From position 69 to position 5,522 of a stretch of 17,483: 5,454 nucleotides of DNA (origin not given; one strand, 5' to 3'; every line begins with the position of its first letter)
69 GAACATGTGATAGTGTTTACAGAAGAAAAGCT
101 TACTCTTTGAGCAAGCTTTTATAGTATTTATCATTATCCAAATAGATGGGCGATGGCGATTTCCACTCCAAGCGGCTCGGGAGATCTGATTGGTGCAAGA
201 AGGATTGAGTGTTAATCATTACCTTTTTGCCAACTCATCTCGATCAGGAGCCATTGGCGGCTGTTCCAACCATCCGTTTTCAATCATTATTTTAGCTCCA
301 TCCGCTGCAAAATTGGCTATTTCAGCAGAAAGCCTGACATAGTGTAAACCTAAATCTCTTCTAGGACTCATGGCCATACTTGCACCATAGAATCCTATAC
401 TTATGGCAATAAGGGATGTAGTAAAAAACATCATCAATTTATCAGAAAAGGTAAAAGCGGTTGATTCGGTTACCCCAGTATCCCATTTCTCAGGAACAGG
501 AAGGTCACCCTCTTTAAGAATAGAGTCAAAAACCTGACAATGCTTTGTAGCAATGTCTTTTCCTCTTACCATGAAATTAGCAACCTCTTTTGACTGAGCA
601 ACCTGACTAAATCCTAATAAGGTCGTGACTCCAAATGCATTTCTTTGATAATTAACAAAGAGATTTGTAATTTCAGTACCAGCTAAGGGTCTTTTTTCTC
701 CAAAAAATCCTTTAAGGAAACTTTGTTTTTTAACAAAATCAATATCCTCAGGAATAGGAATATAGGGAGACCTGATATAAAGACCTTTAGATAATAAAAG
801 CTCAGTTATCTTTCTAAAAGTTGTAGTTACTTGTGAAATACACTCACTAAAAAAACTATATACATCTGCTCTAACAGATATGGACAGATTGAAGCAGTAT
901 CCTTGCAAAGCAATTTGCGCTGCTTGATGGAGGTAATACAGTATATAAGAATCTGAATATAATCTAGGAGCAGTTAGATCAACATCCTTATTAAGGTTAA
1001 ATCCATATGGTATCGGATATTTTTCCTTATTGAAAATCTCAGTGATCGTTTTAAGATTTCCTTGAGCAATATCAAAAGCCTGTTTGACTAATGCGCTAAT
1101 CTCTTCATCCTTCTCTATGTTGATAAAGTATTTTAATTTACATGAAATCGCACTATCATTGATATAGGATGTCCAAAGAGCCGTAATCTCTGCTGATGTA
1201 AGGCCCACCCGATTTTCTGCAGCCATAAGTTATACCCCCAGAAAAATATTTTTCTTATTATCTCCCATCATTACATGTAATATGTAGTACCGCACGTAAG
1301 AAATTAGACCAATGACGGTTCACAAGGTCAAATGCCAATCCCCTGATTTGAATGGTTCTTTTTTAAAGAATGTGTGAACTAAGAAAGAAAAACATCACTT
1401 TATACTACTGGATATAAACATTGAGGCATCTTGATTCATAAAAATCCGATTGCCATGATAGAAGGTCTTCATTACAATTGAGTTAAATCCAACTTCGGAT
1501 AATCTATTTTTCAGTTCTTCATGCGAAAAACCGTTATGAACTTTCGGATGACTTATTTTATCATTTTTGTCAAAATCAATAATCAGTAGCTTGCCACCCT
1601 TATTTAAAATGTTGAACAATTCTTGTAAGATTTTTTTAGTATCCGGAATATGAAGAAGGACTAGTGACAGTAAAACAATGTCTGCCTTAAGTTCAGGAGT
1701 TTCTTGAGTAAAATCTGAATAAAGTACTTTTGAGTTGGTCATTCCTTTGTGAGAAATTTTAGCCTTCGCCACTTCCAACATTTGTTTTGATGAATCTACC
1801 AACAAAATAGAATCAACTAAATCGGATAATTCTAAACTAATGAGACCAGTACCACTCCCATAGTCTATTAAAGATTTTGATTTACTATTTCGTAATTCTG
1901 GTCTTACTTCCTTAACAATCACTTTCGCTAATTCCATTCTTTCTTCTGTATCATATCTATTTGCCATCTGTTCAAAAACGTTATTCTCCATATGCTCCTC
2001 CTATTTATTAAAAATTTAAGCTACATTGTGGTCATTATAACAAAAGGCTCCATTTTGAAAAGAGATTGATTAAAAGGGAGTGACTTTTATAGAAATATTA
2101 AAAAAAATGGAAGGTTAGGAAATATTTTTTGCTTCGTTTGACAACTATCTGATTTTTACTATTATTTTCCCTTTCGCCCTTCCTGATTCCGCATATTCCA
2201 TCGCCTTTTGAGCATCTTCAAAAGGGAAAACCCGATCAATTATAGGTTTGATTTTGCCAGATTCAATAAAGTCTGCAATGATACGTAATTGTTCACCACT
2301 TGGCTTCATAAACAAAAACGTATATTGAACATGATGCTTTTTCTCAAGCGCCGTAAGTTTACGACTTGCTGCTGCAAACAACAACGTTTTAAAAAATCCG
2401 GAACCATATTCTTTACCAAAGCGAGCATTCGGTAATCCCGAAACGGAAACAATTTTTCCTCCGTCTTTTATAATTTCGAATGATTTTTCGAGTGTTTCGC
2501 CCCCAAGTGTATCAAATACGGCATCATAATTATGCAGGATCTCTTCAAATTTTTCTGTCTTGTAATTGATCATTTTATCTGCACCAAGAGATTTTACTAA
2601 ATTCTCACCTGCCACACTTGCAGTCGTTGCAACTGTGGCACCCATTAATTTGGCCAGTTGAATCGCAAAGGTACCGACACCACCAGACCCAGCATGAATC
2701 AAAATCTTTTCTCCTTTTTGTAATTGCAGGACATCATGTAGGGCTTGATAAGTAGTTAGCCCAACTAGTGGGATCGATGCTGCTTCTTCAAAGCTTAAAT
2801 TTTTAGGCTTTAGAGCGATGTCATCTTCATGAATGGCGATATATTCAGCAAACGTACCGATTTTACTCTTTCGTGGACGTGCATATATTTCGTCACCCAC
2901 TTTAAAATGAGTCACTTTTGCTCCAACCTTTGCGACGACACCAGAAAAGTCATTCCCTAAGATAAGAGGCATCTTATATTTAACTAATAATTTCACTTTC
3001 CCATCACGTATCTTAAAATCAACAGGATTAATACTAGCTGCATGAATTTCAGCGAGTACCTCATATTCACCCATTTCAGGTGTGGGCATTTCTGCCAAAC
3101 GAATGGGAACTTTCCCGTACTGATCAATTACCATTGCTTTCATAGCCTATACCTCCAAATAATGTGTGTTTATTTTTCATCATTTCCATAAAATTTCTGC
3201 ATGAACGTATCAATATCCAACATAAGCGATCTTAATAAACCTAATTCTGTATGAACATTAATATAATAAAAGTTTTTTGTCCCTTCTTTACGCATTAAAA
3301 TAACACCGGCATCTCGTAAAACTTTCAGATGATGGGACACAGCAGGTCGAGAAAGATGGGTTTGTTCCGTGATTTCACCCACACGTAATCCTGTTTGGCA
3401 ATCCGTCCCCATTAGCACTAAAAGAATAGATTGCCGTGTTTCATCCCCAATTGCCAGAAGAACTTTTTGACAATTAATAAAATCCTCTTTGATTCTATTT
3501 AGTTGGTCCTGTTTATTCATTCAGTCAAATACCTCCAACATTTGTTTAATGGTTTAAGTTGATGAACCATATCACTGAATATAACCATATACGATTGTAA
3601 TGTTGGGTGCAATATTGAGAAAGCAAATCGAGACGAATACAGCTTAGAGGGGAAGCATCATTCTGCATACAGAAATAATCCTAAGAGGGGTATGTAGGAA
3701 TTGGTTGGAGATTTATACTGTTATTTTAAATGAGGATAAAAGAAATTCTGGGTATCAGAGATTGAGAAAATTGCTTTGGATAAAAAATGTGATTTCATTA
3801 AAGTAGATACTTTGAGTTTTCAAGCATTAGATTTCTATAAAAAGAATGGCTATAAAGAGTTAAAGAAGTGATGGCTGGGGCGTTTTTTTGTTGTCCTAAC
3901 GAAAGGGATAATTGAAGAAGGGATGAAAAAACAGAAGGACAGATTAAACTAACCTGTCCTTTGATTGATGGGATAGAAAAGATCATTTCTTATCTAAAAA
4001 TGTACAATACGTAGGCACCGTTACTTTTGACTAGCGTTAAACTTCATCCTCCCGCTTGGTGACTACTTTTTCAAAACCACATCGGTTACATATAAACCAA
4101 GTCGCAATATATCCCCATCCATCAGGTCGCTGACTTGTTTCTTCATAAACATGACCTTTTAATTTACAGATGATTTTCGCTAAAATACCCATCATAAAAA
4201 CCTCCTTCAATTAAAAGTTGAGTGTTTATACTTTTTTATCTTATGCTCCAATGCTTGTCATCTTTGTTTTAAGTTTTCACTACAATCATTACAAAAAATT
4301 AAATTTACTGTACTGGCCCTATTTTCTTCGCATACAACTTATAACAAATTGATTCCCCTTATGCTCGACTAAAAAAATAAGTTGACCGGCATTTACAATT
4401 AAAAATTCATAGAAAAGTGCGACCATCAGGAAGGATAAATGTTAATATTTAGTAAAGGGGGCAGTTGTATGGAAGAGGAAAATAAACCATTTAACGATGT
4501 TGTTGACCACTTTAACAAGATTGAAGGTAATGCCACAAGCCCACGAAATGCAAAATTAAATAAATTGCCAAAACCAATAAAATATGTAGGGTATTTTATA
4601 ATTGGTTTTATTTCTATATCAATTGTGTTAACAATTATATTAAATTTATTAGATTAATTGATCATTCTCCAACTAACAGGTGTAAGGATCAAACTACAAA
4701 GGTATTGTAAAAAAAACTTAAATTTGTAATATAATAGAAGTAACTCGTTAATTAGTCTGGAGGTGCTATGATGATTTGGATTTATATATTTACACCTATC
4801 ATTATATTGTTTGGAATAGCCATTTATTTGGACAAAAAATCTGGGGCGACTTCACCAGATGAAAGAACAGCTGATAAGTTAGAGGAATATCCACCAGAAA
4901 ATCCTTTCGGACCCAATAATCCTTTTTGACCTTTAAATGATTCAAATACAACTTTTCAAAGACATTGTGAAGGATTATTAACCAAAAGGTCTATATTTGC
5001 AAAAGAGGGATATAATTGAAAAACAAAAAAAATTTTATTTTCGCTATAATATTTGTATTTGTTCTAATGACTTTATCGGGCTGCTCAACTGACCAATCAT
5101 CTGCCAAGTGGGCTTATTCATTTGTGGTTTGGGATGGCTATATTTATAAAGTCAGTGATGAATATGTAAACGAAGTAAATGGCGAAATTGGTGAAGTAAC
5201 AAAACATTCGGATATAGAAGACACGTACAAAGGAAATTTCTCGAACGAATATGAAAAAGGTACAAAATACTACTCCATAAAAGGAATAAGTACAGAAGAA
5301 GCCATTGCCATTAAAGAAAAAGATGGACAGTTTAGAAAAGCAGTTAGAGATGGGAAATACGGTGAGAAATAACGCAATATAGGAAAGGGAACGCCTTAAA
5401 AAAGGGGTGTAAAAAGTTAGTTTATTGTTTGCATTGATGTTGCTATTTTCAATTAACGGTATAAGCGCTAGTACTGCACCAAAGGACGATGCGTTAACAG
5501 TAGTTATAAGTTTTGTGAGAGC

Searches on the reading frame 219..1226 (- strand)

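Call 36: search_protein_families(library=pfam, proteins=[window:219-1226:-], max_evalue=0.01)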
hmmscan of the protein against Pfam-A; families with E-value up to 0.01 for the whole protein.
window:219-1226:- (335 aa): 1 family
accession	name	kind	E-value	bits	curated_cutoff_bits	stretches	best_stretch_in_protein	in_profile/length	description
PF11553.14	DUF3231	-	1.1e-88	295.5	29.6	2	170-331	2-164/165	Protein of unknown function (DUF3231)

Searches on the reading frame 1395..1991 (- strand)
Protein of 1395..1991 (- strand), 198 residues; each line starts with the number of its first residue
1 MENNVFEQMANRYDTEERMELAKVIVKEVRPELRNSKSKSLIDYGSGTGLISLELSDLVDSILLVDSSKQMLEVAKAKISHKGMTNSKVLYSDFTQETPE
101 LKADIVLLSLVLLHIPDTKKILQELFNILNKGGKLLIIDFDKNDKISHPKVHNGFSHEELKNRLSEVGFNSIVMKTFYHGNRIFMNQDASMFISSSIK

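Call 36: search_protein_families(library=pfam, proteins=[window:1395-1991:-], max_evalue=0.01)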
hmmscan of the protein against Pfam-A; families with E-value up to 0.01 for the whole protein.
window:1395-1991:- (198 aa): 16 families
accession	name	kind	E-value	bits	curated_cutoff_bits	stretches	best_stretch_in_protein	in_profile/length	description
PF13847.12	Methyltransf_31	-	1.3e-19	70.8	27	1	36-147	2-119/145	Methyltransferase domain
PF13489.12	Methyltransf_23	-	4.9e-15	56.1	27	1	29-155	16-134/164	Methyltransferase domain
PF08241.18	Methyltransf_11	-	1.7e-14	54.6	21.2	1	43-137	2-95/95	Methyltransferase domain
PF01209.24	Ubie_methyltran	-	1.9e-14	54.1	20.1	1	4-145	11-159/233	ubiE/COQ5 methyltransferase family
PF13649.12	Methyltransf_25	-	4.7e-13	50.1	27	1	42-133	2-97/97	Methyltransferase domain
PF08242.18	Methyltransf_12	-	3.6e-11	44.1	30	1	43-135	2-98/98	Methyltransferase domain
PF05175.20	MTS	-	1.3e-09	38.4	23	1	32-139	26-140/170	Methyltransferase small domain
PF00891.24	Methyltransf_2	-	5.1e-05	23.1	22.3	1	22-140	47-167/210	O-methyltransferase domain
PF06325.19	PrmA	-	5.2e-05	23.3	22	1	35-162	159-284/296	Ribosomal protein L11 methyltransferase (PrmA)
PF09243.16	Rsm22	-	0.00014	21.8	23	1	22-131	19-134/275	Mitochondrial small ribosomal subunit Rsm22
PF00398.26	RrnaAD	-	0.00033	20.3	24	1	23-99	20-91/263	Ribosomal RNA adenine dimethylase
PF10294.15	Methyltransf_16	-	0.00051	20.3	21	1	32-134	41-152/174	Lysine methyltransferase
PF05219.18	DREV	-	0.00073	19.2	26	1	34-136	91-185/265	DREV methyltransferase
PF05891.18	Methyltransf_PK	-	0.0038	17.2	27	1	34-134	52-156/218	AdoMet dependent proline di-methyltransferase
PF01135.25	PCMT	-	0.0057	16.9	20.3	0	37-137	73-171/210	Protein-L-isoaspartate(D-aspartate) O-methyltransferase (PCMT)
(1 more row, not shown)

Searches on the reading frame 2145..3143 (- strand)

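Call 36: search_protein_families(library=pfam, proteins=[window:2145-3143:-], max_evalue=0.01)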
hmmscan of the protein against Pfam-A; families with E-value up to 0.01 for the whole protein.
window:2145-3143:- (332 aa): 4 families
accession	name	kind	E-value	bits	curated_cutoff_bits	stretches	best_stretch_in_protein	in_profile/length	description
PF13602.12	ADH_zinc_N_2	-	1.3e-33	117.1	27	1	186-329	1-134/134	Zinc-binding dehydrogenase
PF00107.32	ADH_zinc_N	-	1.6e-17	64.1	31.8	1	155-236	1-90/129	Zinc-binding dehydrogenase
PF08240.17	ADH_N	-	2.2e-17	63.7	23.5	1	26-113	2-103/104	Alcohol dehydrogenase GroES-like domain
PF02353.26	CMAS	-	0.0063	16.3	27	1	132-211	51-138/273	Mycolic acid cyclopropane synthetase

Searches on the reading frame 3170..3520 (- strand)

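Call 36: search_protein_families(library=pfam, proteins=[window:3170-3520:-], max_evalue=0.01)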
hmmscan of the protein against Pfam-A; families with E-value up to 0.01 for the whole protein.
window:3170-3520:- (116 aa): 8 families
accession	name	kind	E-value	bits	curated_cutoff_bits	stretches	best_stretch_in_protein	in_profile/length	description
PF01022.26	HTH_5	-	3.1e-11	43.4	22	1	26-74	1-45/47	Bacterial regulatory protein, arsR family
PF12840.13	HTH_20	-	5.4e-08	33.1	27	1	25-75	2-49/51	Helix-turn-helix domain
PF13412.12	HTH_24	-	6.4e-06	26.1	21.9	1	26-74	2-47/48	Winged helix-turn-helix DNA-binding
PF12802.13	MarR_2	-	0.00019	21.9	27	1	42-74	20-50/61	MarR family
PF09339.16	HTH_IclR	-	0.0003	21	22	1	40-73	14-47/52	IclR helix-turn-helix domain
PF24033.1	DUF7342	-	0.0011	19.4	31.6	1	47-90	20-63/150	Family of unknown function (DUF7342)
PF01978.25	TrmB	-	0.0039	17.5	25.6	1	41-87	19-65/68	Sugar-specific transcriptional regulator TrmB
PF21248.3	SoFic-like_C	-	0.004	17.8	27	1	45-88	31-73/76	Protein adenylyltransferase SoFic-like, C-terminal domain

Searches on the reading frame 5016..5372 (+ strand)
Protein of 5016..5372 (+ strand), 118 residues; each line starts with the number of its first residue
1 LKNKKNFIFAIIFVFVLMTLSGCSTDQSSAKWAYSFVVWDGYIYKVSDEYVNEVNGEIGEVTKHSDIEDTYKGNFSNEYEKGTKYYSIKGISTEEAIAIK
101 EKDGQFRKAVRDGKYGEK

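Call 36: search_protein_families(library=pfam, proteins=[window:5016-5372:+], max_evalue=0.01)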
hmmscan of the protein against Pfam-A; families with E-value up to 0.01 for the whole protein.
window:5016-5372:+ (118 aa): 2 families
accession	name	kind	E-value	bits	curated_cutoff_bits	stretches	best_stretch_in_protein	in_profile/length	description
PF17701.6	DUF5547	-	0.0024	18.2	25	1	57-104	70-115/122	Family of unknown function (DUF5547)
PF19797.4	DUF6281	-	0.0027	18.2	28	1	37-105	11-78/100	Family of unknown function (DUF6281)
